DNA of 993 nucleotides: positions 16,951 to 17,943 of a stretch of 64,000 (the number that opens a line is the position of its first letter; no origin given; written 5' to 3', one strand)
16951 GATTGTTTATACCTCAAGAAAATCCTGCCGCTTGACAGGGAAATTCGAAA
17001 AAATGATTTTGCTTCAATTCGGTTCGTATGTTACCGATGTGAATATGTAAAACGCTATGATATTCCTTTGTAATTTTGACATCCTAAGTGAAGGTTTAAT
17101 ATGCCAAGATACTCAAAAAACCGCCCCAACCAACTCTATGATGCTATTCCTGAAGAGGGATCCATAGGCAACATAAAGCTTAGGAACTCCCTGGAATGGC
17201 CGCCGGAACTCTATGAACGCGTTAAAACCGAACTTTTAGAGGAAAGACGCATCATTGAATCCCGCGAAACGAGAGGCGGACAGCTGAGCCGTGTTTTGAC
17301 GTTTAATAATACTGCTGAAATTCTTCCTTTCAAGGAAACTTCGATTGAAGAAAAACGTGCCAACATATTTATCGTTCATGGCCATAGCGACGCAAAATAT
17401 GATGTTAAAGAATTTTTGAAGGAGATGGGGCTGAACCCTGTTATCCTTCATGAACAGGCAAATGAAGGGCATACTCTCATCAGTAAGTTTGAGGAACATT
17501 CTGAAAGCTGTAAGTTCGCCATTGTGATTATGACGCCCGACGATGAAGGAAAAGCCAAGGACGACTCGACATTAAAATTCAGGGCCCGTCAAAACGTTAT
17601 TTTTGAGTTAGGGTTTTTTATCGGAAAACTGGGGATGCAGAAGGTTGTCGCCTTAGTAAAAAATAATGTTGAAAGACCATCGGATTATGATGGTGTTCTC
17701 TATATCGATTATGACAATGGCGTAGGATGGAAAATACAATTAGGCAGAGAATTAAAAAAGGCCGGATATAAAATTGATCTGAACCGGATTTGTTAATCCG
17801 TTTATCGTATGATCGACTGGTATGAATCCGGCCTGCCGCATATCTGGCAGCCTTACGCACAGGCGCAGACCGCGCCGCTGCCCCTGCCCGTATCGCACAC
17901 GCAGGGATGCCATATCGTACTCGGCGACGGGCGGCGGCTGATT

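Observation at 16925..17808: Single-gene AT-rich islet encoding a wHTH plus TIR-like (Cap12/Pycsar-effector-type) protein 12 bp upstream of bioA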

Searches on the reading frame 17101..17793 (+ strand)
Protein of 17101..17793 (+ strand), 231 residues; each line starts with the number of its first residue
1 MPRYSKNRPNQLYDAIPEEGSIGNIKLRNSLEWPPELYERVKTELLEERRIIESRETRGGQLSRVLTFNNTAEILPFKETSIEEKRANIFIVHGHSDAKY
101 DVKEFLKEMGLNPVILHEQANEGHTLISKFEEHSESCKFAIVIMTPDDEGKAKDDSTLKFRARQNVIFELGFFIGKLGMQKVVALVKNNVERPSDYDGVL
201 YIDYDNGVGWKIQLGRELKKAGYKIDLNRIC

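Call 4: search_protein_families(library=pfam, proteins=[window:17101-17793:+], max_evalue=0.1)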
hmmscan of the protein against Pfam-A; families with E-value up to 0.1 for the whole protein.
window:17101-17793:+ (231 aa): 2 families
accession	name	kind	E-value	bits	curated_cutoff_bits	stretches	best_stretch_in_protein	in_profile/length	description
PF10137.14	CAP12-PCTIR_TIR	-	1.8e-40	138.1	24.7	1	88-206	1-119/119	CAP12/Pycsar effector protein, TIR domain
PF13676.11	TIR_2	-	0.0064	17.4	28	1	89-206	1-110/122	TIR domain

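Call 5: search_protein_families(library=padloc, proteins=[window:17101-17793:+], max_evalue=0.1)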
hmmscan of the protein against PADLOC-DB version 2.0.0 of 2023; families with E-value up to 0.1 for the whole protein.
window:17101-17793:+ (231 aa): 10 families
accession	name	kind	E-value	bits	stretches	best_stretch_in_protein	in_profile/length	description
PDLC05007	PDC-S35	-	4e-68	228.1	1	76-230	123-277/278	-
PDLC05005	PDC-S35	-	5.1e-67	224.4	1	78-230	110-262/264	-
PDLC05004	PDC-S35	-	3.9e-63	211.5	1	78-229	111-263/265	-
PDLC05006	PDC-S35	-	4.1e-50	168.3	1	76-229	72-230/231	-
PDLC05003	PDC-S35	-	1.2e-43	147.4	1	76-230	79-240/245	-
PDLC00729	Effector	-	2.1e-17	61.5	1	102-209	21-127/310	TIR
PDLC00731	Effector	-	3.4e-16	57.1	1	123-208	194-279/306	TIR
PDLC02371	PycTIR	-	3.5e-13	47.5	1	105-210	172-265/288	-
PDLC00732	Effector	-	6.9e-13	46.2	1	123-207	190-274/301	TIR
PDLC05062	PDC-S66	-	0.0014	16.1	1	74-146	136-211/282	-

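Call 6: search_protein_families(library=ncbifam, proteins=[window:17101-17793:+], max_evalue=0.1)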
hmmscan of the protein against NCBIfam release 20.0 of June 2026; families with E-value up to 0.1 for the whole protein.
window:17101-17793:+ (231 aa): 2 families
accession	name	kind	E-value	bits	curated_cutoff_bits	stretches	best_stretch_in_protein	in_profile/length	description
NF050171.1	CDNTAsCap12CFB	equivalog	6.8e-15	55.1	450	1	137-206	57-124/305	CBASS system CD-NTase-associated NAD(+) hydrolase Cap12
NF050172.1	CDNTAsCap12CFB2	equivalog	6e-10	38.8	450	1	137-206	55-122/312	CBASS system CD-NTase-associated NAD(+) hydrolase Cap12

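Call 7: find_homologous_proteins(query=window:17101-17793:+)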
Query window:17101-17793:+ (231 aa): 7885 proteins with E <= 0.001 among 8000 candidates; the best 120 are listed.
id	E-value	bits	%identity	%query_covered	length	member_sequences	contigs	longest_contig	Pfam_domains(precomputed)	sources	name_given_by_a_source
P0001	1.2e-150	517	100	100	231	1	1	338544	PF10137.15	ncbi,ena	-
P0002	6.5e-53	198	46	97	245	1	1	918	PF10137.15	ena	-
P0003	5.0e-52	195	37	98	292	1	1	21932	PF10137.15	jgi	jgi:predicted nucleotide-binding protein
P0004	1.9e-48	183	57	62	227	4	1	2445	PF10137.15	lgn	-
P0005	2.1e-47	180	45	86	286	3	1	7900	PF10137.15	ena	-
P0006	2.3e-47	179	54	67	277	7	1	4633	PF10137.15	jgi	jgi:predicted nucleotide-binding protein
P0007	2.4e-47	179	59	61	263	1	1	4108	PF10137.15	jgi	jgi:predicted nucleotide-binding protein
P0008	4.1e-47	179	58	61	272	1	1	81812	PF10137.15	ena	-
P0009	5.0e-47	178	60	61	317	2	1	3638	PF10137.15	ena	-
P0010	6.2e-47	178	59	62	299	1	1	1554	PF10137.15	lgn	-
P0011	7.0e-47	178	56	61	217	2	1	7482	PF10137.15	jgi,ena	jgi:predicted nucleotide-binding protein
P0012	8.1e-47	178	58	63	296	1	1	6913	PF10137.15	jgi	jgi:predicted nucleotide-binding protein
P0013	8.2e-47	178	59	62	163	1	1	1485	PF10137.15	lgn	-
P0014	8.9e-47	178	54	62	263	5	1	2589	PF10137.15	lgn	-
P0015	1.0e-46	177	53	67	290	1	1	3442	PF10137.15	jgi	jgi:predicted nucleotide-binding protein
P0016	1.3e-46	177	54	73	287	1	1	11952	PF10137.15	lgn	-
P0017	2.3e-46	176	51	78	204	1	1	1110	PF10137.15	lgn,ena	-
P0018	2.3e-46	176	47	80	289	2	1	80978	PF10137.15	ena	-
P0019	2.4e-46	176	59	61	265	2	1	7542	PF10137.15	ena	-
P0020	2.5e-46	176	55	63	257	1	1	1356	PF10137.15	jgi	jgi:predicted nucleotide-binding protein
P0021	3.0e-46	176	57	64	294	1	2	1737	PF10137.15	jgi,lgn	jgi:predicted nucleotide-binding protein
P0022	3.1e-46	176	57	64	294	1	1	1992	PF10137.15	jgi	jgi:predicted nucleotide-binding protein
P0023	3.9e-46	175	52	66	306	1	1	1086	PF10137.15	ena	-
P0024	4.2e-46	175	57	62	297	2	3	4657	PF10137.15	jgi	-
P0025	4.8e-46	175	53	67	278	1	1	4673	PF10137.15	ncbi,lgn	-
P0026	5.2e-46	175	58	62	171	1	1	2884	PF10137.15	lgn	-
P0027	5.7e-46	175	59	61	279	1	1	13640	PF04326.20,PF10137.15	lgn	-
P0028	6.8e-46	175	50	70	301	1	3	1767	PF10137.15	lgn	-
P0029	7.9e-46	174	55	62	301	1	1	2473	PF10137.15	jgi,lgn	jgi:predicted nucleotide-binding protein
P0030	8.3e-46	174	57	67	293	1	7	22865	PF10137.15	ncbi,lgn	-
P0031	1.0e-45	174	52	71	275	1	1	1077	PF10137.15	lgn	-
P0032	1.1e-45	174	60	62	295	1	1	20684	PF10137.15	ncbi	-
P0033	1.2e-45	174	55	62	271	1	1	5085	PF10137.15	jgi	-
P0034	1.4e-45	174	53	68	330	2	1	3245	PF10137.15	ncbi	-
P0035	1.9e-45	173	49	77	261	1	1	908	PF10137.15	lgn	-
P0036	2.5e-45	173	53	70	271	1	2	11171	PF10137.15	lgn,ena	-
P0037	2.5e-45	173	53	71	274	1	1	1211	PF10137.15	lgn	-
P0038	2.6e-45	173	44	96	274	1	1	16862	PF10137.15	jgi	jgi:predicted nucleotide-binding protein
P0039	2.9e-45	173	58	62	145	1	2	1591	PF10137.15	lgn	-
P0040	2.9e-45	173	49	84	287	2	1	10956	PF10137.15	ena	-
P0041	2.9e-45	173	53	72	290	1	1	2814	PF10137.15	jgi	jgi:predicted nucleotide-binding protein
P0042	4.1e-45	172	54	69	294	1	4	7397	PF10137.15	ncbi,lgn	-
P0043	4.3e-45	172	56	64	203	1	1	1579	PF10137.15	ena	-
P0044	4.7e-45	172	53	67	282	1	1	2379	PF10137.15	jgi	jgi:predicted nucleotide-binding protein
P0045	5.5e-45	172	59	62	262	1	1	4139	PF10137.15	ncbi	-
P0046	6.1e-45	172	51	83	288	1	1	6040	PF10137.15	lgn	-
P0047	6.9e-45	171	58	61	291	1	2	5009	PF10137.15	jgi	jgi:predicted nucleotide-binding protein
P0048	7.4e-45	171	56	66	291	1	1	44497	PF10137.15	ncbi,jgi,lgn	ncbi:MAG TPA: nucleotide-binding protein [Mucilaginibacter sp.]|jgi:predicted nucleotide-binding pro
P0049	8.0e-45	171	51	68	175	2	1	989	PF10137.15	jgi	jgi:predicted nucleotide-binding protein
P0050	8.1e-45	171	56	64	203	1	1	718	PF10137.15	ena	-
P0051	8.2e-45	171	53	61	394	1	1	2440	PF10137.15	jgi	jgi:predicted nucleotide-binding protein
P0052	8.9e-45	171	56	61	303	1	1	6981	PF10137.15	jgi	-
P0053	9.2e-45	171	56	65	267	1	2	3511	PF10137.15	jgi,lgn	-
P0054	1.0e-44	171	56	64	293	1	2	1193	PF10137.15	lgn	-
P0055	1.0e-44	171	52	70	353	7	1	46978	PF10137.15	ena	-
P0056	1.0e-44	171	54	62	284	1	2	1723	PF10137.15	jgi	jgi:predicted nucleotide-binding protein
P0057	1.0e-44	171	57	65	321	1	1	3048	PF10137.15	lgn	-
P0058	1.1e-44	171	58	61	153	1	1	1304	PF10137.15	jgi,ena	-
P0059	1.1e-44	171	56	64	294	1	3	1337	PF10137.15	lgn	-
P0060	1.1e-44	171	57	62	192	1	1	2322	PF10137.15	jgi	jgi:predicted nucleotide-binding protein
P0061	1.1e-44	171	54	63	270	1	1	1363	PF10137.15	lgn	-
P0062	1.1e-44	171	52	70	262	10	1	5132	PF10137.15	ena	-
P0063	1.1e-44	171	53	66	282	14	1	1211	PF10137.15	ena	-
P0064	1.2e-44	171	55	67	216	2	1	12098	PF10137.15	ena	-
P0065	1.2e-44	171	56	66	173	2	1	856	PF10137.15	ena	-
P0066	1.4e-44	170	54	62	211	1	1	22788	PF10137.15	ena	-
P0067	1.5e-44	170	56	61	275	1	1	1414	PF10137.15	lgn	-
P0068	1.6e-44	170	53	67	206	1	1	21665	PF10137.15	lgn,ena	-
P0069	1.7e-44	170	55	61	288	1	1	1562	PF10137.15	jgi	jgi:predicted nucleotide-binding protein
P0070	1.7e-44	170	55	62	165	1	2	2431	PF10137.15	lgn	-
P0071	1.8e-44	170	53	63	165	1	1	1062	PF10137.15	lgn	-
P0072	1.8e-44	170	53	69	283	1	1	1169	PF10137.15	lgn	-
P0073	1.9e-44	170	48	84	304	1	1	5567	PF10137.15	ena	-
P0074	1.9e-44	170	56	64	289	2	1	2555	PF10137.15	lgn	-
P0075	1.9e-44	170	56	61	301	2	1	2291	PF10137.15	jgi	jgi:hypothetical protein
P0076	1.9e-44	170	48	71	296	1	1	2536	PF10137.15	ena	-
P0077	2.0e-44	170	52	70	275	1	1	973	PF10137.15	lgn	-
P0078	2.1e-44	170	54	70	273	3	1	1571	PF10137.15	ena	-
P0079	2.3e-44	170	50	67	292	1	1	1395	PF10137.15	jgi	jgi:predicted nucleotide-binding protein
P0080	2.7e-44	169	54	61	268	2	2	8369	PF10137.15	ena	-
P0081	2.7e-44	169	58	61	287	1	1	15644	PF10137.15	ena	-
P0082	2.8e-44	169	58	64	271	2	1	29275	PF10137.15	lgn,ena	-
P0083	2.8e-44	169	59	62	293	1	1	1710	PF10137.15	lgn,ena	-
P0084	2.8e-44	169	53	68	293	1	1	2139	PF10137.15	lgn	-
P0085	2.8e-44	169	44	92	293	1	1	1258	PF10137.15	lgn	-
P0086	3.0e-44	169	49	74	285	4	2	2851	PF00364.29,PF10137.15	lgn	-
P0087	3.1e-44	169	55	61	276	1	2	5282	PF10137.15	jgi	jgi:predicted nucleotide-binding protein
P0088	3.1e-44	169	52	66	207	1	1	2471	PF10137.15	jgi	jgi:predicted nucleotide-binding protein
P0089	3.1e-44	169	57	65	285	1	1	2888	PF10137.15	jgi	jgi:predicted nucleotide-binding protein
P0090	3.2e-44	169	51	69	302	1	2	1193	PF10137.15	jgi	jgi:predicted nucleotide-binding protein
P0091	3.3e-44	169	47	78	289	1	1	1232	PF10137.15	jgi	-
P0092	3.4e-44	169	52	68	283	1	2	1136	PF10137.15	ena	-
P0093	3.5e-44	169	56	64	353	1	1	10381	PF10137.15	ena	-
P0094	3.5e-44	169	56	64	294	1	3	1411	PF10137.15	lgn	-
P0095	3.5e-44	169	44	90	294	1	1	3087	PF10137.15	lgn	-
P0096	3.6e-44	169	56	64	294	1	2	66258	PF10137.15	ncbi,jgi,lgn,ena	jgi:predicted nucleotide-binding protein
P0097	3.7e-44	169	55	63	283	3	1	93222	PF10137.15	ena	-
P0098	3.7e-44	169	56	64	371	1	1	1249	PF10137.15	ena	-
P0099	3.7e-44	169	54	63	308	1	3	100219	PF10137.15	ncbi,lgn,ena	ncbi:MAG: TIR domain-containing protein [Alphaproteobacteria bacterium]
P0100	3.8e-44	169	56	64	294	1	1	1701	PF10137.15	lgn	-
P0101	3.8e-44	169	56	64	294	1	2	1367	PF10137.15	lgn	-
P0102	3.8e-44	169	48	77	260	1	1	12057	PF10137.15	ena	-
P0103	3.9e-44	169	56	62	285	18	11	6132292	PF10137.15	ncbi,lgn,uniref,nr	ncbi:TIR domain-containing protein [Crocosphaera watsonii WH 8501]|uniref:Similar to nucleotide-bind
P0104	4.0e-44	169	56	62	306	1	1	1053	PF10137.15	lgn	-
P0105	4.0e-44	169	56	61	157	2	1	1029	PF10137.15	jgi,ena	-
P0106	4.1e-44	169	56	62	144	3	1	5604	PF10137.15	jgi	jgi:predicted nucleotide-binding protein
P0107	4.2e-44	169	58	62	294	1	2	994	PF10137.15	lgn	-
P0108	4.2e-44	169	47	90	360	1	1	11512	PF10137.15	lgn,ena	-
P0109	4.4e-44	169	57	62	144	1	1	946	PF10137.15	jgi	jgi:predicted nucleotide-binding protein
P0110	4.5e-44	169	45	91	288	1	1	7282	PF10137.15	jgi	jgi:predicted nucleotide-binding protein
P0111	4.6e-44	169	52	67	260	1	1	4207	PF10137.15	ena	-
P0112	5.5e-44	168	59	62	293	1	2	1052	PF10137.15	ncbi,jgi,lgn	jgi:predicted nucleotide-binding protein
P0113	5.6e-44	168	59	62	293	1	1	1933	PF10137.15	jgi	jgi:predicted nucleotide-binding protein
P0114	5.7e-44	168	56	66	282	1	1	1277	PF10137.15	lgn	-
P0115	5.7e-44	168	51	66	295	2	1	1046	PF10137.15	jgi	jgi:hypothetical protein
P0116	6.2e-44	168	59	62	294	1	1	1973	PF10137.15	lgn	-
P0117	6.2e-44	168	55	64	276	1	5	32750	PF10137.15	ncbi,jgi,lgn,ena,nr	ncbi:MAG TPA: nucleotide-binding protein [Ignavibacteria bacterium]|nr:nucleotide-binding protein [I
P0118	6.5e-44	168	53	63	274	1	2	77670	PF10137.15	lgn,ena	-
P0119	6.5e-44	168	57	61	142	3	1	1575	PF10137.15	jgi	jgi:predicted nucleotide-binding protein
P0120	6.5e-44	168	49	81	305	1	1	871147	PF10137.15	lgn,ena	-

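Call 9: find_encoding_contigs(protein=P0001, flank=3000, max_places=3)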
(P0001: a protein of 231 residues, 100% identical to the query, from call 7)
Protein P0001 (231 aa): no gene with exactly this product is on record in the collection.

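Call 11: list_cluster_members(proteins=[window:17101-17793:+, window:17809-19083:+, window:15530-16921:+, window:19155-19619:+, window:13822-14295:-])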
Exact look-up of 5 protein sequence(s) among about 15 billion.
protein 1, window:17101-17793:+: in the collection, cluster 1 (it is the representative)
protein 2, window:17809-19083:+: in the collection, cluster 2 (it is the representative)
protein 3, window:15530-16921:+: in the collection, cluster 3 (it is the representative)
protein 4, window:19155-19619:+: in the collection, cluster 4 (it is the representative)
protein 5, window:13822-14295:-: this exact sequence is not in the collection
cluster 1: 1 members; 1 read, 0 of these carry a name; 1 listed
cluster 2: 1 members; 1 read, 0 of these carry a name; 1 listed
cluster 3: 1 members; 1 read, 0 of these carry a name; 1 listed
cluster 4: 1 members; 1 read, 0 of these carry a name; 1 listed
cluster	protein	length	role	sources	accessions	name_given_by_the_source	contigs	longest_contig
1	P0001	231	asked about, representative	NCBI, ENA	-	-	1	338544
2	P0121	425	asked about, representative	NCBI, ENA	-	-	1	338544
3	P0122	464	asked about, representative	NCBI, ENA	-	-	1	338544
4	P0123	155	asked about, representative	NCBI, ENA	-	-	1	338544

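Call 26: search_solved_structures(query=window:17101-17793:+, max_evalue=1, show_alignments=2)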
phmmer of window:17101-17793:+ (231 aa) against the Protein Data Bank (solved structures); distinct sequences matched with E-value up to 1: 4.
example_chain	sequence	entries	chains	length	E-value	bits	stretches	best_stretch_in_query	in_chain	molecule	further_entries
9lmq_A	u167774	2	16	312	4.1e-07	33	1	137-201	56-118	CD-NTase-associated protein 12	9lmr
7un8_A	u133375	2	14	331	9.2e-07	31.9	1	136-209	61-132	CD-NTase-associated protein 12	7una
7un9_A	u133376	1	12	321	0.044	16.6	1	140-185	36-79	CD-NTase-associated protein 12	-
8jsj_A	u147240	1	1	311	0.11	15.4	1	127-208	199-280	PycTIR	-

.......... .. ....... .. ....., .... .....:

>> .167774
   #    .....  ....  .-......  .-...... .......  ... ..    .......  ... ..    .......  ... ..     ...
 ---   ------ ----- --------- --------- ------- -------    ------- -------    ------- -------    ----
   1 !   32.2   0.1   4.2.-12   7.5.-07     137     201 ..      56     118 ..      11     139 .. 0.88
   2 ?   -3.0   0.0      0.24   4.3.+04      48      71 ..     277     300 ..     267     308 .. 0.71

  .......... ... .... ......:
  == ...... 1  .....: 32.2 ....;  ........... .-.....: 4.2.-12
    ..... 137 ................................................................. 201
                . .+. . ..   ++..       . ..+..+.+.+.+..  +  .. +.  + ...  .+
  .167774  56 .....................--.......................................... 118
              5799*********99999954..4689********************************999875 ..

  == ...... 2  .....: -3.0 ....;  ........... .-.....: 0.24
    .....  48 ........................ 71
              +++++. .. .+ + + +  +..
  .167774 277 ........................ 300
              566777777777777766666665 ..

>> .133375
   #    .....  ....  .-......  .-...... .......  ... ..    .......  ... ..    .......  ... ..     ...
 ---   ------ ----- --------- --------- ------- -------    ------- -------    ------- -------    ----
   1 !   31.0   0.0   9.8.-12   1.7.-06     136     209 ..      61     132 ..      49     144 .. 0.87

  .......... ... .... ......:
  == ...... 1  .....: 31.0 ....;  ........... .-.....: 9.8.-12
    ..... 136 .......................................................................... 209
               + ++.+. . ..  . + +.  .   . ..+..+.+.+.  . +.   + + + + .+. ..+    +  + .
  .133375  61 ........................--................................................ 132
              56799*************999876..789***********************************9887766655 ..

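Call 32: predict_structure(alignment_id=A3)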
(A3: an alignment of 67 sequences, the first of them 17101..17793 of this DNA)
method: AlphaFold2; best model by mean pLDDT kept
length: 231 residues; sequences in the alignment: 67
mean_pLDDT: 78.4   pTM: 0.62
mean pLDDT of the five models: 78.4, 78.0, 77.5, 77.4, 76.9
residues with pLDDT >= 90: 100; 70-90: 59; 50-70: 40; < 50: 32
segments of 3 or more residues with pLDDT < 50: 1-10, 61-72, 76-82
pLDDT, mean of each block of 10 residues (from residue 1): 44 52 59 78 81 67 42 48 72 93 96 85 79 90 84 71 93 95 95 90 96 97 95 83
secondary structure, 60 per line:
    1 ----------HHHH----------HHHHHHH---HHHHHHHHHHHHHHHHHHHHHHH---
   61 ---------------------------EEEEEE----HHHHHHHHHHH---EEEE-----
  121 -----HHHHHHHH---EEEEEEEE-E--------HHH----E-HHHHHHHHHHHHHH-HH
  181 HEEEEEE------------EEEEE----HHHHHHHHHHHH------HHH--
elements in order: H11-14 H25-31 H35-57 E88-93 H98-108 E112-115 H126-133 E137-144 H164-177 E182-187 E200-204 H209-220

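Call 36: fold_search(model_id=the predicted structure, library=pdb)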
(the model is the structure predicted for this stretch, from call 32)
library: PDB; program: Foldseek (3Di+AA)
matches with E <= 10: 1534; with E <= 0.001: 13
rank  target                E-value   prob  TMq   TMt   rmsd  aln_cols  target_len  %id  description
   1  9lmq_D                2.1e-07  1.00  0.43  0.33   5.4       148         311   23  Cryo-EM structure of TIR-STING/c-di-GMP complex (released 2025-08-27)
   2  9lmq_B                6.1e-07  1.00  0.41  0.32   5.7       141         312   26  Cryo-EM structure of TIR-STING/c-di-GMP complex (released 2025-08-27)
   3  9lmq_A                1.0e-06  1.00  0.41  0.32   5.2       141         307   24  Cryo-EM structure of TIR-STING/c-di-GMP complex (released 2025-08-27)
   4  7un8_A                2.0e-06  1.00  0.45  0.36   5.0       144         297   19  SfSTING with c-di-GMP single fiber (released 2022-07-27)
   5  7un8_E                3.5e-06  1.00  0.44  0.35   3.3       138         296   20  SfSTING with c-di-GMP single fiber (released 2022-07-27)
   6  7un8_C                3.8e-06  1.00  0.44  0.35   3.4       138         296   19  SfSTING with c-di-GMP single fiber (released 2022-07-27)
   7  9lmr_C                4.0e-06  1.00  0.42  0.33   5.8       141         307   26  Cryo-EM structure of TIR-STING/c-di-GMP complex fiber (released 2025-08-27)
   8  9lmr_A                1.4e-05  1.00  0.43  0.33   5.7       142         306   25  Cryo-EM structure of TIR-STING/c-di-GMP complex fiber (released 2025-08-27)
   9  9lmr_B                1.6e-05  1.00  0.45  0.35   5.4       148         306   23  Cryo-EM structure of TIR-STING/c-di-GMP complex fiber (released 2025-08-27)
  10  9lmr_F                3.3e-05  1.00  0.43  0.33   5.6       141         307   23  Cryo-EM structure of TIR-STING/c-di-GMP complex fiber (released 2025-08-27)
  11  8qlp_E                8.7e-05  1.00  0.42  0.25   5.8       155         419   15  CryoEM structure of the RNA/DNA bound SPARTA (BabAgo/TIR-APAZ) tetrameric complex (released 2024-01-31)
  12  8qlp_M                1.1e-04  1.00  0.42  0.25   5.8       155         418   15  CryoEM structure of the RNA/DNA bound SPARTA (BabAgo/TIR-APAZ) tetrameric complex (released 2024-01-31)
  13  7fcc                  2.2e-04  1.00  0.40  0.58   6.0       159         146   16  IL-1RAcPb TIR domain (released 2022-07-20)
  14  9ot1_B                1.3e-03  1.00  0.33  0.49   5.9       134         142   10  Helical assembly of the IL-17RA/RB/ACT1 complex (released 2025-12-17)
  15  8i87_A                2.1e-03  1.00  0.41  0.25   5.2       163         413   16  Cryo-EM structure of TIR-APAZ/Ago-gRNA-DNA complex (released 2023-07-19)
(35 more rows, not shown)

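Call 40: find_encoding_contigs(protein=P0003, flank=6000, max_places=3)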
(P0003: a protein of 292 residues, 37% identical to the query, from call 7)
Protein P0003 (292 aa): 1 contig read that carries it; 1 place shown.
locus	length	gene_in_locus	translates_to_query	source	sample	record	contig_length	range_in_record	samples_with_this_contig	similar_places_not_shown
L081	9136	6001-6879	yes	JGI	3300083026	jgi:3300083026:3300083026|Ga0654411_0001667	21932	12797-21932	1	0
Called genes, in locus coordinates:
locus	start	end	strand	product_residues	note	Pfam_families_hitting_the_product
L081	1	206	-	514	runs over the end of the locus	PF03109:ABC1, PF01636:APH (faint), PF27536:UbiB_helical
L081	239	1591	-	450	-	PF05221:AdoHcyase, PF00670:AdoHcyase_NAD, PF02826:2-Hacid_dh_C (weak)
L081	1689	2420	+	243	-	PF01578:Cytochrom_C_asm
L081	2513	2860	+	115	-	PF02261:Asp_decarbox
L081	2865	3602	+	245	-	PF00106:adh_short, PF08659:KR, PF13561:adh_short_C2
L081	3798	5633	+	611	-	PF00317:Ribonuc_red_lgN, PF02867:Ribonuc_red_lgC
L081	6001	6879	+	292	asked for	PF10137:CAP12-PCTIR_TIR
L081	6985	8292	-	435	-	PF00815:Histidinol_dh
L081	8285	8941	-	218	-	PF01634:HisG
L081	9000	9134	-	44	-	?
